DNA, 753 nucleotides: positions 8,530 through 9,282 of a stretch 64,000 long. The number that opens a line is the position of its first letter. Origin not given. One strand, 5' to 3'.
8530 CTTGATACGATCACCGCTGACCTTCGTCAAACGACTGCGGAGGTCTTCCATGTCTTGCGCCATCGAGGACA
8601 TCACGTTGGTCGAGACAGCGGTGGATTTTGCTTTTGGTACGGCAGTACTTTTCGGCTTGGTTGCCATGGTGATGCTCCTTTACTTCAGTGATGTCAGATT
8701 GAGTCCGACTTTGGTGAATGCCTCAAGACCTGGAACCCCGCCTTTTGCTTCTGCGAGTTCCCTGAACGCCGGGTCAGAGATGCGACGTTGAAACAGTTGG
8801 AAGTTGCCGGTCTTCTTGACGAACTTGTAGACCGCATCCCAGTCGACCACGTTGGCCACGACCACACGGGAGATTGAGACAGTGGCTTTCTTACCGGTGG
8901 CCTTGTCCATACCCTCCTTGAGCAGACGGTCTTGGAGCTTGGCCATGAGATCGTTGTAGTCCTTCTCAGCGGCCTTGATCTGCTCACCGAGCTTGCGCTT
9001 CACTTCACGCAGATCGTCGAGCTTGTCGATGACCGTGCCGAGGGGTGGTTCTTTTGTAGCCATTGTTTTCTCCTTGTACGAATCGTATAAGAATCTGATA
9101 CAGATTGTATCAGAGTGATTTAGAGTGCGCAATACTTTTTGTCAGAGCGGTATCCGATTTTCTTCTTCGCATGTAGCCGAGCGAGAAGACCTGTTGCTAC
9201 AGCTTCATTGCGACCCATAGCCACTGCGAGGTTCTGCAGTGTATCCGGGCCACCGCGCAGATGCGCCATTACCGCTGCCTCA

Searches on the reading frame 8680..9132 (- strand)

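Call 96: search_protein_families(library=pfam, proteins=[window:8680-9132:-], max_evalue=0.01)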
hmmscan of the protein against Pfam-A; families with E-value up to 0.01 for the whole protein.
window:8680-9132:- (150 aa): 3 families
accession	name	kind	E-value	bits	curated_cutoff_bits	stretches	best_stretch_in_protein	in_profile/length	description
PF23984.1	DUF7307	-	0.00013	22.3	27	1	33-119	4-94/129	Pam3 gp33-like protein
PF02646.22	RmuC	-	0.0038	16.8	26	1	31-73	235-277/291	RmuC family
PF05565.16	Sipho_Gp157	-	0.0047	17.4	28.6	1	39-106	57-126/162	Siphovirus Gp157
